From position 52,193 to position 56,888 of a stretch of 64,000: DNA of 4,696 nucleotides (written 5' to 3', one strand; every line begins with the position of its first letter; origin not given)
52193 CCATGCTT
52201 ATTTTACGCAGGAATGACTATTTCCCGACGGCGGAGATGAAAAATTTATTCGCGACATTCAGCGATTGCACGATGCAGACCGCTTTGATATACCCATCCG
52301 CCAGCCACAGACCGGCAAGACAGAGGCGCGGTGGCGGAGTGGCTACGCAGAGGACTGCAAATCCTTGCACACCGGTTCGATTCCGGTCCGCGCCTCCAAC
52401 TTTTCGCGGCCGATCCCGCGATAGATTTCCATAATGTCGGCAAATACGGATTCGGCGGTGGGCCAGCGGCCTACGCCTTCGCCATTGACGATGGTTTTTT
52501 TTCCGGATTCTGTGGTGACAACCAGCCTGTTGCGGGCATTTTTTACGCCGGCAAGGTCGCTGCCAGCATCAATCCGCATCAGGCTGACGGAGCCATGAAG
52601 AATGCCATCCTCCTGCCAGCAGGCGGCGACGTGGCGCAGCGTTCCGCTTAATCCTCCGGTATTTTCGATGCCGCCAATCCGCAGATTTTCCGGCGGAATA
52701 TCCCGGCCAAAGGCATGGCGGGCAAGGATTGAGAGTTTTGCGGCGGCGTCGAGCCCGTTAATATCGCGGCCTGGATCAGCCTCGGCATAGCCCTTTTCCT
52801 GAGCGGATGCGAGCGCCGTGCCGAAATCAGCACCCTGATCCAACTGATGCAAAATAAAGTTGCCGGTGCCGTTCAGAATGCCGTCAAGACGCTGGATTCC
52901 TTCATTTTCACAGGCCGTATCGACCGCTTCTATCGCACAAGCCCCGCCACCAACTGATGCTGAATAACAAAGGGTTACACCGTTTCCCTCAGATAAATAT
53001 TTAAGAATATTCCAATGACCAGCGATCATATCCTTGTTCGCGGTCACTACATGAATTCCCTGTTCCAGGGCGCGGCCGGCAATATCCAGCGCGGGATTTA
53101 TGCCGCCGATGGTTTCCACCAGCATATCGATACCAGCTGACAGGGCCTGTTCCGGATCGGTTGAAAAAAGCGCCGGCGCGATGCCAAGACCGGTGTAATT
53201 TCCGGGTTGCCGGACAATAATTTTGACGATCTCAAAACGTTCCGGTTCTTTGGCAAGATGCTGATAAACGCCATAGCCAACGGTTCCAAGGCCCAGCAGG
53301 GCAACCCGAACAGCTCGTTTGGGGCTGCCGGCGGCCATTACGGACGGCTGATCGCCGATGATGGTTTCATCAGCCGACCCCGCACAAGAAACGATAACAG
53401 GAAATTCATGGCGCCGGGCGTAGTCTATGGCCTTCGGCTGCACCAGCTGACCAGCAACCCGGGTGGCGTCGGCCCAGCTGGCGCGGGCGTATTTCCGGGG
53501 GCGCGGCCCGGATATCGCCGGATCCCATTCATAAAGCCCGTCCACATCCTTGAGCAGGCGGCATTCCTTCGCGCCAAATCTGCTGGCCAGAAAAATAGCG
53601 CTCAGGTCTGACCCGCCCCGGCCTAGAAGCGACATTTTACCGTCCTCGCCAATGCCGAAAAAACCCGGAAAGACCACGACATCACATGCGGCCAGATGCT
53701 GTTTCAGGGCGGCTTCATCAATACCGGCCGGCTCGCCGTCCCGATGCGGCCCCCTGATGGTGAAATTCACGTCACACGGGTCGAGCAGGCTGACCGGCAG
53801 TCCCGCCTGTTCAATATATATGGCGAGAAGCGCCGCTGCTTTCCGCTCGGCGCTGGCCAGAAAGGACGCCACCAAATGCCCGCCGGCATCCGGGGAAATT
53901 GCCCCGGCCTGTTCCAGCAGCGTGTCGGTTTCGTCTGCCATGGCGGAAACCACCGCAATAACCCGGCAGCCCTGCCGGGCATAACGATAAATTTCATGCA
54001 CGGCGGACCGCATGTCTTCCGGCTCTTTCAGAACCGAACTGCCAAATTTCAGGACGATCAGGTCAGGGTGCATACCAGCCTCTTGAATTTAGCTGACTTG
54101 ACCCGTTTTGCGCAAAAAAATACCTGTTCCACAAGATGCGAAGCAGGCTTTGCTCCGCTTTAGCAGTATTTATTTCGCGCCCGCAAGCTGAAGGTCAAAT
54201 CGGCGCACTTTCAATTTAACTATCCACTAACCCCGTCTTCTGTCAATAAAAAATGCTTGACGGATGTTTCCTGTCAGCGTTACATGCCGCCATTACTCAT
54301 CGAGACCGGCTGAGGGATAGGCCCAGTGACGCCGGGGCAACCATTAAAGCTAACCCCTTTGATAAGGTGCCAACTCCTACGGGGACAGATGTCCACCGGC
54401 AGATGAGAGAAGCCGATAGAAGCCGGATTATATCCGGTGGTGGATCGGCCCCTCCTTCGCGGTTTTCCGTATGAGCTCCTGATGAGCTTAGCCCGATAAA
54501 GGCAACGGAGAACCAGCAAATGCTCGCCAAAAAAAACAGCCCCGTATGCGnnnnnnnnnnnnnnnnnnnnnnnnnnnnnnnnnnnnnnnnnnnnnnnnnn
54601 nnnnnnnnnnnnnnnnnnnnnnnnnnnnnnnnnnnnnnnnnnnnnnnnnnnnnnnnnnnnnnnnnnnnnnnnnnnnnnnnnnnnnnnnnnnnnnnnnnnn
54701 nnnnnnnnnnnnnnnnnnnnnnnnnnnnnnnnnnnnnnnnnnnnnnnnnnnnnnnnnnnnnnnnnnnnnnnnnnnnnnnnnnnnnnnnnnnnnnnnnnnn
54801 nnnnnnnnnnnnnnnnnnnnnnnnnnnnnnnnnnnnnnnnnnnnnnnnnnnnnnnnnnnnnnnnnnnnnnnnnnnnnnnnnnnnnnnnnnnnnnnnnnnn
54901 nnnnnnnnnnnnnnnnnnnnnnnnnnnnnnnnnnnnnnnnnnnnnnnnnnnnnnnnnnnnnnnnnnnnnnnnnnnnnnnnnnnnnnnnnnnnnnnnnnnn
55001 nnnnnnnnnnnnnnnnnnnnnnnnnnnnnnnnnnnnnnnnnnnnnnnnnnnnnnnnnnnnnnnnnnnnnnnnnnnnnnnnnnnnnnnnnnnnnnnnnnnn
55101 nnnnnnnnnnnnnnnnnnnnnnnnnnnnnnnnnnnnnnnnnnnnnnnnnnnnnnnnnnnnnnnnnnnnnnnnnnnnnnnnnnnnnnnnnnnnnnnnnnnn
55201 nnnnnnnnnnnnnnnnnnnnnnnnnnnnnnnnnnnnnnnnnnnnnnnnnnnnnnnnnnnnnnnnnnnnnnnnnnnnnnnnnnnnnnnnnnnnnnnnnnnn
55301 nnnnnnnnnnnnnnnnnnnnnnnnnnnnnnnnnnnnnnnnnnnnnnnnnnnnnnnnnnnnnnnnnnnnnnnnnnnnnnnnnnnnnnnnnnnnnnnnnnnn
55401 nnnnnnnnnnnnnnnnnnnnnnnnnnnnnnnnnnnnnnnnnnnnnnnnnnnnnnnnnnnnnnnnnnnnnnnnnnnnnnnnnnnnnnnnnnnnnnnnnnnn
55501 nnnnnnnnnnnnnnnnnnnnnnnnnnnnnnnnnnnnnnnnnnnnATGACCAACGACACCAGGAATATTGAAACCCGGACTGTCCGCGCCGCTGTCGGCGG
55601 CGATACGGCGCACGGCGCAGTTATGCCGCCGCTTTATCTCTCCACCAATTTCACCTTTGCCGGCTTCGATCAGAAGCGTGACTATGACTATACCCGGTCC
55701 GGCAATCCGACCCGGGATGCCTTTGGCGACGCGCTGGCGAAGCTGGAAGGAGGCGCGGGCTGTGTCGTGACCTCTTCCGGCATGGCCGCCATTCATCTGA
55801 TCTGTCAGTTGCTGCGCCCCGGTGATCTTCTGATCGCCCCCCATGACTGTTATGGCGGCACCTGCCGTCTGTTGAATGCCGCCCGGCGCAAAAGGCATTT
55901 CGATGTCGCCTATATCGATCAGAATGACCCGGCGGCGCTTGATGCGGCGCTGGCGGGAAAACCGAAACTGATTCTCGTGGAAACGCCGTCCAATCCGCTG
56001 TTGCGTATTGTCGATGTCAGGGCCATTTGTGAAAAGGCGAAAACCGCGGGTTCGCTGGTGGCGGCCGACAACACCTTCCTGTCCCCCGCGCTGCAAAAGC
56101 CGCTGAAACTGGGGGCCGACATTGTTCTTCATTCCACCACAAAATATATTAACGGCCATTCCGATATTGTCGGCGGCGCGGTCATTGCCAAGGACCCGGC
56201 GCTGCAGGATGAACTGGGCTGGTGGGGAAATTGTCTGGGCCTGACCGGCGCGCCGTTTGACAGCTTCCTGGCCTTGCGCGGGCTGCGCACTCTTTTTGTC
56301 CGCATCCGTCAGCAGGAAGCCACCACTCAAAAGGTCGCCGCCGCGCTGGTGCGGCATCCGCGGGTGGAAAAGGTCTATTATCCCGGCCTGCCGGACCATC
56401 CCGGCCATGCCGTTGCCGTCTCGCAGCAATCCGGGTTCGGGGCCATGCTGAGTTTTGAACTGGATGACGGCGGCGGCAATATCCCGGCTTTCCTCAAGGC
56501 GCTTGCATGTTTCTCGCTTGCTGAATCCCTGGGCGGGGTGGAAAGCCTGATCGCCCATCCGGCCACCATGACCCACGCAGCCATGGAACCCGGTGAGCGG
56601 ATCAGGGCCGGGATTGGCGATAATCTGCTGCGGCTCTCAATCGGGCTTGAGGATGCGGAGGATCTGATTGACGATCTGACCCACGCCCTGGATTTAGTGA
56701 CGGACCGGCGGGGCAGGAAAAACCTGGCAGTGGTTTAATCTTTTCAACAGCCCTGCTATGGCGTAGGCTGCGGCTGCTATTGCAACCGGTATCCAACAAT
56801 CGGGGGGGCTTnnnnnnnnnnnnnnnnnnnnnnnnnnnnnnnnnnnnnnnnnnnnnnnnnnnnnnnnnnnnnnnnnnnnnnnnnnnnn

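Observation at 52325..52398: Convergent 56-nt overlap between tRNA-Cys and the 3' end of the aspartokinase-homoserine dehydrogenase gene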

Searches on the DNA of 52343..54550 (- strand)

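Call 45: search_rna_families(sources=[L089, L090, L002, L003], threshold=gathering)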
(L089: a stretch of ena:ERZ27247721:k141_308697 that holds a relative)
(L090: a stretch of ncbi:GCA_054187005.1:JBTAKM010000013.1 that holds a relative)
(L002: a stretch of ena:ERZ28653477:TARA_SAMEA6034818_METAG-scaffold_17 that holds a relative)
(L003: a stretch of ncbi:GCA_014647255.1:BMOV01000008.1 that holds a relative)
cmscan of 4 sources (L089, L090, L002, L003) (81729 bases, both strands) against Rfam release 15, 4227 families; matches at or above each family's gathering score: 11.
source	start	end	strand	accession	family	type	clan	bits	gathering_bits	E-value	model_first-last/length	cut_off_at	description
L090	8716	8828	+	RF00162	SAM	Cis-reg; riboswitch;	CL00012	81.8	44.4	1.3e-17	1-108/108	no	SAM riboswitch aptamer (S box leader)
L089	6649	6761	-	RF00162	SAM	Cis-reg; riboswitch;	CL00012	77.7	44.4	2e-16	1-108/108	no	SAM riboswitch aptamer (S box leader)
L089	2231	2303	-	RF00005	tRNA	Gene; tRNA;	CL00001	69.1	29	7.3e-13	1-71/71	no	tRNA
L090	13346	13418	+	RF00005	tRNA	Gene; tRNA;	CL00001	69.1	29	7.3e-13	1-71/71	no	tRNA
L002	6874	6946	-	RF00005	tRNA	Gene; tRNA;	CL00001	66.9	29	2.8e-12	1-71/71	no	tRNA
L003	8671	8743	-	RF00005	tRNA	Gene; tRNA;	CL00001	66.5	29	3.8e-12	1-71/71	no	tRNA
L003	8918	8988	-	RF00005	tRNA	Gene; tRNA;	CL00001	63.4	29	2.7e-11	1-71/71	no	tRNA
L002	8937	9007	-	RF00005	tRNA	Gene; tRNA;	CL00001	62.9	29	3.7e-11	1-71/71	no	tRNA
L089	12802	12872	-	RF00005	tRNA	Gene; tRNA;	CL00001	62.5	29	4.7e-11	1-71/71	no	tRNA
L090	3733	3803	+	RF00005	tRNA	Gene; tRNA;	CL00001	62.2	29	5.5e-11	1-71/71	no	tRNA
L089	6866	6944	+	RF00521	SAM_alpha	Cis-reg; riboswitch;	-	41.8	36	6.4e-06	1-79/79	no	Alpha-proteobacteria SAM riboswitch aptamer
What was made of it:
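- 54139..54216 (-): Probable SAM-II (SAM_alpha) riboswitch in the AK-HSDH leader, preceded by a promoter-like site at 54246..54219. The same element scores 41.8 bits, above threshold, at the equivalent place in L089 (call 45).
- On SAM-II (SAM_alpha, RF00521) riboswitch: The element at the same position in L089 passes with 41.8 bits (call 45).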

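Call 46: search_rna_families(source=window, start=53950, end=54550, threshold=evalue, max_evalue=1, show_alignments=2)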
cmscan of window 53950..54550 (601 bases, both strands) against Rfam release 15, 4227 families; matches with E-value up to 1: 4.
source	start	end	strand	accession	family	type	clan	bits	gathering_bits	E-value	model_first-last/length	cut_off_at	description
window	54294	54409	+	RF00162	SAM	Cis-reg; riboswitch;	CL00012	82.3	44.4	6.6e-20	1-108/108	no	SAM riboswitch aptamer (S box leader)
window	54139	54216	-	RF00521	SAM_alpha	Cis-reg; riboswitch;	-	27.3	36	0.0004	1-79/79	no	Alpha-proteobacteria SAM riboswitch aptamer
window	54150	54214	-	RF01726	SAM-II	Cis-reg; riboswitch;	-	20.9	44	0.19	1-60/60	no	SAM-II riboswitch aptamer (SAM-II long loop)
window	54137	54207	+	RF02424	Bp2_287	Gene; sRNA;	-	16.8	70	0.18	38-139/174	no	Burkholderia sRNA Bp2_Cand287_SIPHT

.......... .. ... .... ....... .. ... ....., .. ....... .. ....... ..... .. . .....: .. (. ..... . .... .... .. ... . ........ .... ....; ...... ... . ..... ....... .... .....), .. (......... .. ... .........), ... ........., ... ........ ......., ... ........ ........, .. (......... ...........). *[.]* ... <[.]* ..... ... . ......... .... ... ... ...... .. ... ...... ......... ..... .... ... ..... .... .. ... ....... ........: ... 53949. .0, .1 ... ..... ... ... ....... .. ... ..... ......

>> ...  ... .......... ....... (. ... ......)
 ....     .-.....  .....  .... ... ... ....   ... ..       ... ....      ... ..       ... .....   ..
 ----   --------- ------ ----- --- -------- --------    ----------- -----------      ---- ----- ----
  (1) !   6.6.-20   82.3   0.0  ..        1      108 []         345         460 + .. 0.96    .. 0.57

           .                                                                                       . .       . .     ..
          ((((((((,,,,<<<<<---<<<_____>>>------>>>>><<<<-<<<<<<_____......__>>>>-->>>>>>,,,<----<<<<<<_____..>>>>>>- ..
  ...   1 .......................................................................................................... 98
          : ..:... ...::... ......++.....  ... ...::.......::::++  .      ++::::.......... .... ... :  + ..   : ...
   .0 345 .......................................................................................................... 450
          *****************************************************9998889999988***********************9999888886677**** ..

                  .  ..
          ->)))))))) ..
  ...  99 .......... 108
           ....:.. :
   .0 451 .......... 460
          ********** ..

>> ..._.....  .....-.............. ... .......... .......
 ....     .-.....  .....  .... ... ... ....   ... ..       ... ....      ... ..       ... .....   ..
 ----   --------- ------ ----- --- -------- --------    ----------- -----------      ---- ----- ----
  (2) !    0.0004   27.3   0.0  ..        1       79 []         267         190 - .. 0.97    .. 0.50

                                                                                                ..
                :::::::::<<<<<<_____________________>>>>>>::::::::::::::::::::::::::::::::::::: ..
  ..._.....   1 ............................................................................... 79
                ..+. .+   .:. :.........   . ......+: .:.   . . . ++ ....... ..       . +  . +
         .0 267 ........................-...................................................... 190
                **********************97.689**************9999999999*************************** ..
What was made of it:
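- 54139..54216 (-): RF00521 scores 27.3 bits, below the gathering score of 36, with E = 4e-4 in a 601-nt search (call 46).
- On SAM-II (SAM_alpha, RF00521) riboswitch: The window element scores 27.3 bits against 36 (call 46).
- A SAM-II-like element sits at the equivalent place in the window: call 46.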

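Call 56: search_rna_families(source=L166, start=7000, end=13000, threshold=evalue, max_evalue=0.01)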
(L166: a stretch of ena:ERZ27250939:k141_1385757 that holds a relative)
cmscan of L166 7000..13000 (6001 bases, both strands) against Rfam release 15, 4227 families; matches with E-value up to 0.01: 1.
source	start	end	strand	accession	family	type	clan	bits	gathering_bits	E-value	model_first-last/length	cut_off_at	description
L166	9561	9676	-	RF00162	SAM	Cis-reg; riboswitch;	CL00012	80.2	44.4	2.6e-18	1-108/108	no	SAM riboswitch aptamer (S box leader)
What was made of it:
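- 54294..54409 (+): SAM-I riboswitch upstream of metX. Also present in L089, L090 and L166 (calls 45, 56).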

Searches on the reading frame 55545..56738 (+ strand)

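Call 4: search_protein_families(library=pfam, proteins=[window:55545-56738:+])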
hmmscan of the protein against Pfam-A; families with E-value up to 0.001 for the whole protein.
window:55545-56738:+ (397 aa): 2 families
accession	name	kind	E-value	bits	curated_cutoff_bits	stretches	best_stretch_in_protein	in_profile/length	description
PF01053.26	Cys_Met_Meta_PP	-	7.1e-135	449.9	27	1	9-382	1-380/381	Cys/Met metabolism PLP-dependent enzyme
PF00155.27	Aminotran_1_2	-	7.3e-06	25.8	19.7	1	51-168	37-178/361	Aminotransferase class I and II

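Call 38: search_protein_families(library=pfam, proteins=[L018:7921-8649:+, L014:7311-9011:+, L042:7886-8911:+, L016:7478-8797:+, L062:2725-4146:+, L088:9060-9833:-, L078:8198-8806:+], max_evalue=0.001)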
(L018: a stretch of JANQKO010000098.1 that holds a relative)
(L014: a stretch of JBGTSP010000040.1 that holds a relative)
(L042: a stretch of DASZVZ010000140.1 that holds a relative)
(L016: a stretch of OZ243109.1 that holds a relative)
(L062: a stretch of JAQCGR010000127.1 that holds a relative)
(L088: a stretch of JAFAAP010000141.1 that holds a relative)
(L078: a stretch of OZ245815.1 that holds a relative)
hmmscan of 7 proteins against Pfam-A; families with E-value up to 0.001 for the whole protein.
L018:7921-8649:+ (242 aa): 1 family
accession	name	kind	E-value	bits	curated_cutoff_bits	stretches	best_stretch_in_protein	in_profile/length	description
PF00589.27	Phage_integrase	-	1.3e-25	90.6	27.1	1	30-192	3-169/172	Phage integrase family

L014:7311-9011:+ (566 aa): 4 families
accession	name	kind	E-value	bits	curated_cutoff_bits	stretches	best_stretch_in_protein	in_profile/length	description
PF01050.24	MannoseP_isomer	-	3.3e-41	140.6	23.6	1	371-484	3-116/116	Mannose-6-phosphate isomerase C-terminal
PF07883.17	Cupin_2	-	1.6e-12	47.4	27.2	1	400-466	2-67/70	Cupin domain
PF22640.1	ManC_GMP_beta-helix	-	8.6e-09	35.6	27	1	312-365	1-54/55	MannoseP isomerase/GMP-like beta-helix domain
PF00483.29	NTP_transferase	-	7.3e-08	32.7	21.2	1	15-154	2-137/245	Nucleotidyl transferase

L042:7886-8911:+ (341 aa): 1 family
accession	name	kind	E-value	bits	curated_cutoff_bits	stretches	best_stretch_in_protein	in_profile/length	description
PF04116.19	FA_hydroxylase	-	2.8e-20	73.5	31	1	131-279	2-132/132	Fatty acid hydroxylase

L016:7478-8797:+ (439 aa): 1 family
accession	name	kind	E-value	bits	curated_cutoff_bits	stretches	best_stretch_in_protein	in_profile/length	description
PF04932.20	Wzy_C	-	1.1e-11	45.2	31.7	1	210-349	3-148/149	O-Antigen ligase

L062:2725-4146:+ (473 aa): 0 families

L088:9060-9833:- (257 aa): 0 families

L078:8198-8806:+ (202 aa): 0 families

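Call 59: search_protein_families(library=ncbifam, proteins=[window:55545-56738:+])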
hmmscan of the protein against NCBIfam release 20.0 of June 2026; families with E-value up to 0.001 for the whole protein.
window:55545-56738:+ (397 aa): 46 families (the best 25 are shown)
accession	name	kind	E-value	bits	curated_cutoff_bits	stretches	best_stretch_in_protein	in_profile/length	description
TIGR02080.1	O_succ_thio_ly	equivalog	5.5e-177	588.2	504.55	1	6-383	2-380/382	cystathionine gamma-synthase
NF006450.0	PRK08776.1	equivalog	7.5e-169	561.7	730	1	6-383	11-389/405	O-succinylhomoserine (thiol)-lyase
NF006463.0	PRK08861.1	equivalog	3.5e-160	533.2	670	1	5-384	3-383/388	O-succinylhomoserine (thiol)-lyase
NF005961.0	PRK08045.1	equivalog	3.1e-156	519.9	690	1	5-385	2-383/386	cystathionine gamma-synthase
NF005871.0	PRK07811.1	equivalog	1.1e-125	419.3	513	1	4-383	9-387/389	cystathionine gamma-synthase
NF005976.0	PRK08064.1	equivalog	1.9e-113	379.4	627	1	7-388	6-386/390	cystathionine beta-lyase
NF005810.0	PRK07671.1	equivalog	4.3e-111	371.6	594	1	9-382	4-376/377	bifunctional cystathionine gamma-lyase/homocysteine desulfhydrase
NF004821.0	PRK06176.1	equivalog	1e-108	363.6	642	1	8-383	3-377/380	cystathionine gamma-synthase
NF006095.0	PRK08247.1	equivalog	9e-106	353.7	585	1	6-386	4-367/369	methionine biosynthesis PLP-dependent protein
TIGR01328.1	met_gam_lyase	equivalog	1e-104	350.6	549.7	1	7-383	3-389/391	methionine gamma-lyase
TIGR01329.1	cysta_beta_ly_E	equivalog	2.8e-104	348.9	487.5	1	20-382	12-378/383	cystathionine beta-lyase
TIGR01325.1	O_suc_HS_sulf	equivalog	1.3e-98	330.1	510.05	1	43-382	42-380/380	O-succinylhomoserine sulfhydrylase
NF005695.0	PRK07503.1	equivalog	2.5e-98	329.4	666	1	3-385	5-397/403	methionine gamma-lyase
NF006347.0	PRK08574.1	equivalog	1.5e-97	326.8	477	1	21-383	15-383/385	cystathionine gamma-synthase family protein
NF006003.0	PRK08133.1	equivalog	3.1e-97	325.8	522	1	4-383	8-395/396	O-succinylhomoserine sulfhydrylase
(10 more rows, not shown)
